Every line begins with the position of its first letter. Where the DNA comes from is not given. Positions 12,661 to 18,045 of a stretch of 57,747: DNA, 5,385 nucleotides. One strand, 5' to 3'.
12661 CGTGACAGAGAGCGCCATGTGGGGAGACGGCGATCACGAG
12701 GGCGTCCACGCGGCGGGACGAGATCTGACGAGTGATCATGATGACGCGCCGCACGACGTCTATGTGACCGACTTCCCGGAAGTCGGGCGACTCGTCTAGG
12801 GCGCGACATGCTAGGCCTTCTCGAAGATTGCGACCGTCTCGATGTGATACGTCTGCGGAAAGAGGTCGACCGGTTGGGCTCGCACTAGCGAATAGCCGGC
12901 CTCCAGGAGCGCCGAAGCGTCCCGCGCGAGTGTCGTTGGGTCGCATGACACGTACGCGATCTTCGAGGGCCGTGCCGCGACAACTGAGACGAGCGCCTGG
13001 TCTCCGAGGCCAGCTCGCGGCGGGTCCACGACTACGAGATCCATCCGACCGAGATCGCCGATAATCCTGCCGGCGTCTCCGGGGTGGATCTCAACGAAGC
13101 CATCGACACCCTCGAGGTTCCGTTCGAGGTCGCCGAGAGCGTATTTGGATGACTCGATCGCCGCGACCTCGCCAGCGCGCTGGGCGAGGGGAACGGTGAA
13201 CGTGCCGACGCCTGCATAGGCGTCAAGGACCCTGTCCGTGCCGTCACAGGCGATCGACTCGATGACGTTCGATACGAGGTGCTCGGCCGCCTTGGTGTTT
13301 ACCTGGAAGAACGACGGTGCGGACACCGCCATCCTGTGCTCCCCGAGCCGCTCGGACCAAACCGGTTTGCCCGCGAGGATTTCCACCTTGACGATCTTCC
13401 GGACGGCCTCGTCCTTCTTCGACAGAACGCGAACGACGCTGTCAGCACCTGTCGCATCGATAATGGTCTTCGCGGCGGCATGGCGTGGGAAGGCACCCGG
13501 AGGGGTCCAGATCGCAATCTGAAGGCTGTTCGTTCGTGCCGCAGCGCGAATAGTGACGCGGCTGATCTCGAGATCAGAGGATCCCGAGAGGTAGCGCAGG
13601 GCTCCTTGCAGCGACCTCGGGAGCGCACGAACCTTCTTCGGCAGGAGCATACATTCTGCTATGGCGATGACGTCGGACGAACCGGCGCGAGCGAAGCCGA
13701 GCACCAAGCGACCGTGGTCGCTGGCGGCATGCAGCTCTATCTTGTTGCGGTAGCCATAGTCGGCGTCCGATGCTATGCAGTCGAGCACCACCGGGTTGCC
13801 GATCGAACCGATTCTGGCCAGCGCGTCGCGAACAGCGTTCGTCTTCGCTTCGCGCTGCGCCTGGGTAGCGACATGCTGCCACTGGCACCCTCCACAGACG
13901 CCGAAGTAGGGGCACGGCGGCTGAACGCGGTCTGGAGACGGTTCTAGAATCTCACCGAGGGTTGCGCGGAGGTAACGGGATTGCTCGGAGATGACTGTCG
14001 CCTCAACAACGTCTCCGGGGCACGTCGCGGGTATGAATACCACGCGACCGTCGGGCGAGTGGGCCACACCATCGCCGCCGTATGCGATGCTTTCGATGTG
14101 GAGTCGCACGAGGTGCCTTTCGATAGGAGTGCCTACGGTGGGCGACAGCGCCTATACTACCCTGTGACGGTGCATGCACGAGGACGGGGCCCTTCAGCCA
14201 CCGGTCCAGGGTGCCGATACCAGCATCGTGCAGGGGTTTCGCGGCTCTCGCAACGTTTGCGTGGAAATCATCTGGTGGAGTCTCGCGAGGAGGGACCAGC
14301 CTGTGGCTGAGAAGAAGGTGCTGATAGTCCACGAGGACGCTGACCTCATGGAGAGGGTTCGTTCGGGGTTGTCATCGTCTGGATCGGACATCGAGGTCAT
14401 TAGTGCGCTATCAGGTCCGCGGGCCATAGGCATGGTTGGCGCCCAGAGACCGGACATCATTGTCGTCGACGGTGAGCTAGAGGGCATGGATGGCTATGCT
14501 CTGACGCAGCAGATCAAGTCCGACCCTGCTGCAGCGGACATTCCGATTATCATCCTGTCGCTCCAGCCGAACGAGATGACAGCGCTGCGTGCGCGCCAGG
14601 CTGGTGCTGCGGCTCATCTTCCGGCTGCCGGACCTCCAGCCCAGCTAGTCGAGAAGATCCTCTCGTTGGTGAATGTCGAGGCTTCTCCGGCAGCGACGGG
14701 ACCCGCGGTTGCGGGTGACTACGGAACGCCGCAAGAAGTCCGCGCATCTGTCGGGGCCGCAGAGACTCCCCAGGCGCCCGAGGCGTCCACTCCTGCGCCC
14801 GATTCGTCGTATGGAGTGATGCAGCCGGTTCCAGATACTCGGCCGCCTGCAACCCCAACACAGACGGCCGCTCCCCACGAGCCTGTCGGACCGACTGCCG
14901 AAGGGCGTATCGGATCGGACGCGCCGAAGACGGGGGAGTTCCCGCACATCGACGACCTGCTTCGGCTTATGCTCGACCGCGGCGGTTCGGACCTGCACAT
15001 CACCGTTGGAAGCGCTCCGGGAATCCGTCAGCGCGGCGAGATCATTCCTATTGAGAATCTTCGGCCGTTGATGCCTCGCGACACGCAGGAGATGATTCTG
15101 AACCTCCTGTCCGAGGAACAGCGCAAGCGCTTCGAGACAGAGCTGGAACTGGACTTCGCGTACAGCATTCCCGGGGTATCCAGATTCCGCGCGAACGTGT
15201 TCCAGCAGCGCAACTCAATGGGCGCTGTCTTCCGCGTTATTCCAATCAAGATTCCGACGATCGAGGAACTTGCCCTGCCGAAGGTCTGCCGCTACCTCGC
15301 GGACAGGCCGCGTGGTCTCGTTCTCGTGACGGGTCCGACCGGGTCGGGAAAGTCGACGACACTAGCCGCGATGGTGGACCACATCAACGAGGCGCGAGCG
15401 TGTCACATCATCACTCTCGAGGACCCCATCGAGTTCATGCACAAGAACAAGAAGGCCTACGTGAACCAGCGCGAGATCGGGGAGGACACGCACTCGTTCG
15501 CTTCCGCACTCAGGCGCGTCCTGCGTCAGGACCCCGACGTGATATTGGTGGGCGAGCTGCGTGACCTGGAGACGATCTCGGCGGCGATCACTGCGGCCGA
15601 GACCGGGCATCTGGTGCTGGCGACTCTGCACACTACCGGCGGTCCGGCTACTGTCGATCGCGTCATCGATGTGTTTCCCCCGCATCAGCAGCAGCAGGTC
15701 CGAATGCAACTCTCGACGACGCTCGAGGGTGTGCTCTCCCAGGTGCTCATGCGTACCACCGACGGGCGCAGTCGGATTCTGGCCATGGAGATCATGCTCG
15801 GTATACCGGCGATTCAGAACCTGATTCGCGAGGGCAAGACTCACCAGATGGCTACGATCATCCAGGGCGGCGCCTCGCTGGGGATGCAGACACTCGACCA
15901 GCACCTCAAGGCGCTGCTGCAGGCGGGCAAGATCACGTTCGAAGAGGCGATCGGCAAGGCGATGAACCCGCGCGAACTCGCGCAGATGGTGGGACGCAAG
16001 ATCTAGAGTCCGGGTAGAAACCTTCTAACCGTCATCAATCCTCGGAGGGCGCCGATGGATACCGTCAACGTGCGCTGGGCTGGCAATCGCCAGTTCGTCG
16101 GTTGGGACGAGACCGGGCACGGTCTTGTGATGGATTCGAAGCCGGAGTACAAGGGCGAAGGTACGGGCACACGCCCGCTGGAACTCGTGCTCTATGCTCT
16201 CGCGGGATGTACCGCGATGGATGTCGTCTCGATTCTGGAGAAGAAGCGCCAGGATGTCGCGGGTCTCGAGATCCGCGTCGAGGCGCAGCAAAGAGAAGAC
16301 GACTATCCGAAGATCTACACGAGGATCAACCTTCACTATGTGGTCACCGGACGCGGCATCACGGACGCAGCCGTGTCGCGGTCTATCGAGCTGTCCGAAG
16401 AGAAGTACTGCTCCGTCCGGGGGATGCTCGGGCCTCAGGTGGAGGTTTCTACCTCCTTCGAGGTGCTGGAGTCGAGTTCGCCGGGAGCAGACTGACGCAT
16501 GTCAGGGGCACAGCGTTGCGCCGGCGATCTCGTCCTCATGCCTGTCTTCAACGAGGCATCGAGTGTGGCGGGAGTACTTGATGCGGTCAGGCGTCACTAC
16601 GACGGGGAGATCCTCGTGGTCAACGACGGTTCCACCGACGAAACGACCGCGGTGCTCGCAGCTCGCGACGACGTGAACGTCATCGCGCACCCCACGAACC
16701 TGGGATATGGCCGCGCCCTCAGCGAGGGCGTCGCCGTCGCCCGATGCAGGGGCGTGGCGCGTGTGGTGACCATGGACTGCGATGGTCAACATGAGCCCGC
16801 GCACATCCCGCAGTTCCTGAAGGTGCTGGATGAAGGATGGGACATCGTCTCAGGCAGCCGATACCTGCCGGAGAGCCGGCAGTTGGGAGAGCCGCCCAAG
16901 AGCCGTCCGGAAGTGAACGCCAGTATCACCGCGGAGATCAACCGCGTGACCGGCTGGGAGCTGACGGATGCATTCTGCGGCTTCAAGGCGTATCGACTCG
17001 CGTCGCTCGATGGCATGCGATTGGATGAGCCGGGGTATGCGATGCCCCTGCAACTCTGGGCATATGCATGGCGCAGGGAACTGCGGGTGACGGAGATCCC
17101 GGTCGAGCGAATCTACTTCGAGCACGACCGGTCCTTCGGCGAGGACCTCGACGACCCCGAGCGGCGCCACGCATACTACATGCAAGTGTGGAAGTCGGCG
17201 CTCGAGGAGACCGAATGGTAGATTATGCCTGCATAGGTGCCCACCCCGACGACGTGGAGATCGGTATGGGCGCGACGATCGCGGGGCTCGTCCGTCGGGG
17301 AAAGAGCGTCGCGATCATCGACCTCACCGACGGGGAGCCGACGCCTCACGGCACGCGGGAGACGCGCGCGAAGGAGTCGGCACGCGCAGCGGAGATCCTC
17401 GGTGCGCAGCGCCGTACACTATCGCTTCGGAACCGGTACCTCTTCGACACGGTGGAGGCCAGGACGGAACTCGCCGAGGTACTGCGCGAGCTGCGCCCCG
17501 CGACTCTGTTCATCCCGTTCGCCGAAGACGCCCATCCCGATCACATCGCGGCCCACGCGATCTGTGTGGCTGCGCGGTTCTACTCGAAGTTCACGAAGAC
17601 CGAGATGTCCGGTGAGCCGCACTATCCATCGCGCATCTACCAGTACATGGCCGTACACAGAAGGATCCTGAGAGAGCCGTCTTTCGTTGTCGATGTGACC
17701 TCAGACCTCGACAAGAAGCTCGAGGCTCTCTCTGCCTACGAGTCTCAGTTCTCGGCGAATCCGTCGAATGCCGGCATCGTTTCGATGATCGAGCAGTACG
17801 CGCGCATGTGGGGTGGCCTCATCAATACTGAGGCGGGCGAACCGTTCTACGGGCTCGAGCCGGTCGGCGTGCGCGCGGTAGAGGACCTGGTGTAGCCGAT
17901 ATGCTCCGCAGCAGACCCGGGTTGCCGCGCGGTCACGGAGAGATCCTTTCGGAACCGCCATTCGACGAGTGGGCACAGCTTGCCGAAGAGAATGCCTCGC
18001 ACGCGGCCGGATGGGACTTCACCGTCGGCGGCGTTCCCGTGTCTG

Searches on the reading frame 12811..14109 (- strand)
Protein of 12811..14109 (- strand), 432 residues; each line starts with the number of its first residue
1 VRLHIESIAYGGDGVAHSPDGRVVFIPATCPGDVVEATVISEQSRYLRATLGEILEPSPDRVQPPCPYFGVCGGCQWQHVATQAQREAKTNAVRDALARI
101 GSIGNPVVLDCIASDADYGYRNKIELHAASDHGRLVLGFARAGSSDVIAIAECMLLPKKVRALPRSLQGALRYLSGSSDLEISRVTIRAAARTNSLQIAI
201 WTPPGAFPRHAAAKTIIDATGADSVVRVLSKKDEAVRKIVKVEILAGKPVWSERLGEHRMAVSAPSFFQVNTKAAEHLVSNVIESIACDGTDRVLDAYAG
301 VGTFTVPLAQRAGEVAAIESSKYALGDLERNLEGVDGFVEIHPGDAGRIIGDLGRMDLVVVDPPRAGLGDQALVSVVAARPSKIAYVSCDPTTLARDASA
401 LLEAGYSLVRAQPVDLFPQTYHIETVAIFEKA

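Call 10: search_protein_families(library=pfam, proteins=[window:12811-14109:-])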
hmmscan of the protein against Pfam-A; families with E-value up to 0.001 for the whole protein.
window:12811-14109:- (432 aa): 4 families
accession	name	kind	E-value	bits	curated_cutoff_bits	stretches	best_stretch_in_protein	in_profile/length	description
PF05958.17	tRNA_U5-meth_tr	-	1.7e-16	60.7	23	2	357-430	285-355/357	tRNA (Uracil-5-)-methyltransferase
PF01938.26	TRAM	-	4.5e-08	33.3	21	1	2-51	9-60/61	TRAM domain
PF02475.24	TRM5-TYW2_MTfase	-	1.3e-05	25.7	28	1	290-346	36-96/164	TRM5/TYW2 methyltransferase domain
PF00398.26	RrnaAD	-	0.0003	20.4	24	1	277-321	17-61/263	Ribosomal RNA adenine dimethylase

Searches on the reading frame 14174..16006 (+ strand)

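Call 10: search_protein_families(library=pfam, proteins=[window:14174-16006:+])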
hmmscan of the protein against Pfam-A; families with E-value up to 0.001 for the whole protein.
window:14174-16006:+ (610 aa): 7 families
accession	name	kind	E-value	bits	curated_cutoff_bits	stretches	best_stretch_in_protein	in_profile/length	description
PF00437.27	T2SSE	-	1.2e-42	146.3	24.9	1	375-534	137-286/370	Type II/IV secretion system protein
PF00072.30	Response_reg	-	1.6e-16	60.9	30.2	1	49-162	1-110/111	Response regulator receiver domain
PF13191.12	AAA_16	-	9.3e-06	26.7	32.6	1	371-414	16-55/167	AAA ATPase domain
PF13401.12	AAA_22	-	2.3e-05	25.2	27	1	379-462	4-93/130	AAA domain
PF13604.12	AAA_30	-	9.9e-05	22.6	27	1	371-462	9-97/191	AAA domain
PF25199.1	nSTAND_NTPase5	-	0.00023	21.5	34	0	375-421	36-82/145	Novel STAND NTPase 5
PF13555.12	AAA_29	-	0.00038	20.6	27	0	379-400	21-42/61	P-loop containing region of AAA domain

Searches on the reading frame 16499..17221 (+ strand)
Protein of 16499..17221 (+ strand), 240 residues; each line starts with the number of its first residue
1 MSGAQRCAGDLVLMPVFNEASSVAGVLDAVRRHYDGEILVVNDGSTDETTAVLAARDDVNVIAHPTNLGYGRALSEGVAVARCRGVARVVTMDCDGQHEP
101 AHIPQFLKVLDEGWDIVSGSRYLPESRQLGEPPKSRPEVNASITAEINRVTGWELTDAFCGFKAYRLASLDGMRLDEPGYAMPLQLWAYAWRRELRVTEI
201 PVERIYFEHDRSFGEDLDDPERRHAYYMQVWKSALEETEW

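Call 19: search_protein_families(library=pfam, proteins=[window:16499-17221:+], max_evalue=0.00001)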
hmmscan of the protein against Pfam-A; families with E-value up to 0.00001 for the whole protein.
window:16499-17221:+ (240 aa): 1 family
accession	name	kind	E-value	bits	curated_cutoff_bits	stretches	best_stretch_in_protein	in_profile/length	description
PF00535.33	Glycos_transf_2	-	3.9e-27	95.7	23.3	1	12-170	2-164/168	Glycosyl transferase family 2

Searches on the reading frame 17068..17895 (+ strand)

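Call 19: search_protein_families(library=pfam, proteins=[window:17068-17895:+], max_evalue=0.00001)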
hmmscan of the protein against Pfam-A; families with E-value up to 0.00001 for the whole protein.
window:17068-17895:+ (275 aa): 1 family
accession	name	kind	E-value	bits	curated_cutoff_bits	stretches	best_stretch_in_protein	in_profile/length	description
PF02585.22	PIG-L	-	4.2e-25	89.2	28.2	1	55-169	2-128/129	GlcNAc-PI de-N-acetylase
